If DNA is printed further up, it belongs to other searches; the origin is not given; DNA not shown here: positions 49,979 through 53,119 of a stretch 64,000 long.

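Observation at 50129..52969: Standalone 946-aa STAND NTPase with N-terminal PadR-like wHTH and C-terminal TPR-like sensor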

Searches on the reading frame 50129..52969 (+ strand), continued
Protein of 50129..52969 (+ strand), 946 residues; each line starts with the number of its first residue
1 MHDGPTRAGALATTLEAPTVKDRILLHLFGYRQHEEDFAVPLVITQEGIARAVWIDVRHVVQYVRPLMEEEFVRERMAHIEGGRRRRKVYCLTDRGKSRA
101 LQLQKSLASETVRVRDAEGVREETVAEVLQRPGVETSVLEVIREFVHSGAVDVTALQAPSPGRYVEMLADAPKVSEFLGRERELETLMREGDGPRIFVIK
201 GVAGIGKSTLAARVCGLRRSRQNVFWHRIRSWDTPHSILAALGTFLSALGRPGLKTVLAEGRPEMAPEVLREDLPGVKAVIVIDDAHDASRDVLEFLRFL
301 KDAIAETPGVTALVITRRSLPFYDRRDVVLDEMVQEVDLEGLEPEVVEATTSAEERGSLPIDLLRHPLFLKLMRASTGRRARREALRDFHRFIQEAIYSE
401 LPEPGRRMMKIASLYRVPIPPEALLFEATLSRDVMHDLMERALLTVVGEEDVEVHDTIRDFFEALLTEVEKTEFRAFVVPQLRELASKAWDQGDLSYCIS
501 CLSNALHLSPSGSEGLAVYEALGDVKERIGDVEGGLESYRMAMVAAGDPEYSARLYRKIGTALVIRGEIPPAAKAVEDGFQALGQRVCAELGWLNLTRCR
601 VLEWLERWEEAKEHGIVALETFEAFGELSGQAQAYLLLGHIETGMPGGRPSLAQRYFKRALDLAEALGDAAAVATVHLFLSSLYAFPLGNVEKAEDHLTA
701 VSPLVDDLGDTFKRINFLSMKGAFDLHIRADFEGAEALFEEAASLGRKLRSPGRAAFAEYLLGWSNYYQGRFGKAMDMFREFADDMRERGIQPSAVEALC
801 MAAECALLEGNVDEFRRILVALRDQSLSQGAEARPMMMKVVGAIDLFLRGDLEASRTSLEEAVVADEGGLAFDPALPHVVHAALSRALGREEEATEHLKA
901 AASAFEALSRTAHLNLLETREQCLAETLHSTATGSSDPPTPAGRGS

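Call 62: search_protein_representatives(alignment_id=A2)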
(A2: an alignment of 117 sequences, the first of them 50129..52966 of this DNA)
Query: 117 sequences, 931 profile positions. Proteins with E-value up to 0.001 (for the whole library): 128423; up to 1e-10: 26853; up to 1e-30: 1179. The best 150 are listed.
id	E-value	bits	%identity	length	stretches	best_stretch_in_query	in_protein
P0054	0.0e+00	1335.0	-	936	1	2-928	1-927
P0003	0.0e+00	1268.1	-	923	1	4-927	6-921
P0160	0.0e+00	1252.5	-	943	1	2-927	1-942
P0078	0.0e+00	1236.7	-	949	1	3-927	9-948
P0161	0.0e+00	1195.4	-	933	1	2-927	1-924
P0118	0.0e+00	1193.6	-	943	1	2-925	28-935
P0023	0.0e+00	1193.0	-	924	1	2-925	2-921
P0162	0.0e+00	1180.1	-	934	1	2-929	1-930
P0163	0.0e+00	1178.4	-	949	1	2-927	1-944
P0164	0.0e+00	1143.5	-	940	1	2-927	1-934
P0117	0.0e+00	1137.7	-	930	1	2-928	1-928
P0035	0.0e+00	1134.6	-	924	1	3-923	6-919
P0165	0.0e+00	1131.6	-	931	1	2-927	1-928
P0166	0.0e+00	1120.7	-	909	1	30-927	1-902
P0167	0.0e+00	1119.0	-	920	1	2-928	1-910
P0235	7.3e-134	464.2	-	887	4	4-470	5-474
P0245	1.2e-123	430.4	-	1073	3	4-470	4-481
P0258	1.0e-114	400.8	-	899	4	116-510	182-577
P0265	4.1e-113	395.5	-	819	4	138-465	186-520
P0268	6.5e-112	391.6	-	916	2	144-776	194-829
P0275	2.8e-109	382.9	-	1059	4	3-417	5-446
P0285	4.1e-107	375.7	-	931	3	147-688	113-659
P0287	1.7e-106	373.7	-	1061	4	102-471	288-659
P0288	2.1e-106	373.3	-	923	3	142-479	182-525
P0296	6.8e-104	365.0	-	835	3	149-456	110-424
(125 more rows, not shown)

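Call 64: search_dna_similar(query=window:50129-52966:+, collection=phages, mode=protein, max_evalue=0.001, max_rows=10)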
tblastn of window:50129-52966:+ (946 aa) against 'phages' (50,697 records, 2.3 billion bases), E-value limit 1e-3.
No match.

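Call 88: search_protein_families(library=padloc, proteins=[P0040, P0051, P0106], max_evalue=1)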
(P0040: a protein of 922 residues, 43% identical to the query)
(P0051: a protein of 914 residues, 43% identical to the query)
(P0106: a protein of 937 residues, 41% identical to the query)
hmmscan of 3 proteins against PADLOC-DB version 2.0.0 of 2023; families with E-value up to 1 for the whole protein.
P0040 (922 aa): 0 families

P0051 (914 aa): 1 family
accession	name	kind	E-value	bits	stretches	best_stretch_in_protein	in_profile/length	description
PDLC01169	TPR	-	0.005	14.2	1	617-670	120-172/252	TPR repeats containing protein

P0106 (937 aa): 1 family
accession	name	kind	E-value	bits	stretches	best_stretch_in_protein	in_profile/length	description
PDLC01866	CARF3--CARF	-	0.018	13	1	34-88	156-204/207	-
